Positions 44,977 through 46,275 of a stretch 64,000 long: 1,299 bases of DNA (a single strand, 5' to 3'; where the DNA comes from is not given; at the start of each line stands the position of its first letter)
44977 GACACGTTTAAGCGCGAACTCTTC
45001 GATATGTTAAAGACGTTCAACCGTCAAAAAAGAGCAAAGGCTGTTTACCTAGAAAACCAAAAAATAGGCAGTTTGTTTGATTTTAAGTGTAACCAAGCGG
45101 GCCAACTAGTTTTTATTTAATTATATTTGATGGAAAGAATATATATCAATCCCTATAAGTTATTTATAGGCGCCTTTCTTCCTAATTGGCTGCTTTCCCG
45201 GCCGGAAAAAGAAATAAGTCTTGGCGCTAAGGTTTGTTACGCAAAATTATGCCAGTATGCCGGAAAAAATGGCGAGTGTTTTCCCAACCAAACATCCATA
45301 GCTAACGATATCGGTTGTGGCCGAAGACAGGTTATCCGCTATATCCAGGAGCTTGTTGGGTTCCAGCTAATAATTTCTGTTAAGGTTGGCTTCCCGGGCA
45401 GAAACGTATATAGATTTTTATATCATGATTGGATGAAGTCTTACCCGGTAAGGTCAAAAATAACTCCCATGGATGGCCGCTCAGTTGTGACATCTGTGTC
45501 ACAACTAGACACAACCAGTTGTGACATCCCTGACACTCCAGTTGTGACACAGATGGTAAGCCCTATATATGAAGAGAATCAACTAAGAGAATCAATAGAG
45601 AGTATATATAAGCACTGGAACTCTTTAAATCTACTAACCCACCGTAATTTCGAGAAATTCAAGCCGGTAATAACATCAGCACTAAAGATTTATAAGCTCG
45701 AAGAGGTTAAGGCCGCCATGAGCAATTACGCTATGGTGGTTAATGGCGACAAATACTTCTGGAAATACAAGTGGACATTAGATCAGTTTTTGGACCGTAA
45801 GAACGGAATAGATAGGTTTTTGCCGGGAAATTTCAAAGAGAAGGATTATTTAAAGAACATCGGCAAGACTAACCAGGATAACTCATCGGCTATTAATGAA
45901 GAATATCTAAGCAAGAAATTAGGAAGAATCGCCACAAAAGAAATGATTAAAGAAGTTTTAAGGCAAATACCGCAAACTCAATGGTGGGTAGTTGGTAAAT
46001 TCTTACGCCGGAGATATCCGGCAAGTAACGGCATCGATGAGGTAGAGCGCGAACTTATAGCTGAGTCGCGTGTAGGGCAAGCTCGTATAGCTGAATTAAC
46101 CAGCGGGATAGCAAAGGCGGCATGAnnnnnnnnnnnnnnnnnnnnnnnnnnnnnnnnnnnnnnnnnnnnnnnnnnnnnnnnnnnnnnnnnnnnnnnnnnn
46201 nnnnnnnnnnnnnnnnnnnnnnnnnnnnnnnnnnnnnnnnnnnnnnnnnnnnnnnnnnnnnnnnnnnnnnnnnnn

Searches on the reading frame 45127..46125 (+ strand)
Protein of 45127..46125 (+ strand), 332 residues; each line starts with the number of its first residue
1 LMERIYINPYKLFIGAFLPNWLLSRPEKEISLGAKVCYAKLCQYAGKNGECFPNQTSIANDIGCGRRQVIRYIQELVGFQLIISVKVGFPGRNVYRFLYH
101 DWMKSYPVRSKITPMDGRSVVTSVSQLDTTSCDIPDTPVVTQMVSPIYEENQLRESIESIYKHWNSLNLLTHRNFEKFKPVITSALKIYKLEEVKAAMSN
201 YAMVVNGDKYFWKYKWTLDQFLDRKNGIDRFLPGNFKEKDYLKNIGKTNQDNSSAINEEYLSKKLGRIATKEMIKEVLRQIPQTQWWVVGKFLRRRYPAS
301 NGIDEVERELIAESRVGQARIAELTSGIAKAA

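Call 6: search_protein_families(library=pfam, proteins=[window:45127-46125:+], max_evalue=0.01)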
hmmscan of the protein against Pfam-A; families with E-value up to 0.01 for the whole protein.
window:45127-46125:+ (332 aa): 1 family
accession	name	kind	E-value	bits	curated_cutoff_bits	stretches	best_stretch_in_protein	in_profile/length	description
PF13730.12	HTH_36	-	8.6e-14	51.5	25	1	29-80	2-53/55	Helix-turn-helix domain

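Call 62: search_protein_families(library=phrogs, proteins=[window:45127-46125:+], max_evalue=0.001)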
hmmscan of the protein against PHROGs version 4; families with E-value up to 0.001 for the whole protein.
window:45127-46125:+ (332 aa): 6 families
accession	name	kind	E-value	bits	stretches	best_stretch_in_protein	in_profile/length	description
phrog_270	-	DNA, RNA and nucleotide metabolism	7.9e-13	49.5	1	16-102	33-120/383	replication initiation protein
phrog_186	-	DNA, RNA and nucleotide metabolism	1.8e-09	38.7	1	18-198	25-209/308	DnaD-like helicase loader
phrog_15053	-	unknown function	4.7e-07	30.3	1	30-76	44-91/343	-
phrog_428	-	DNA, RNA and nucleotide metabolism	2.1e-05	24.8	1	28-137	101-207/455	replication initiation protein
phrog_391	-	DNA, RNA and nucleotide metabolism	2.4e-05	25.2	1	30-99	15-90/298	replication initiation O-like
phrog_12720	-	DNA, RNA and nucleotide metabolism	0.00036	21.5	1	38-80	35-77/117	DNA binding protein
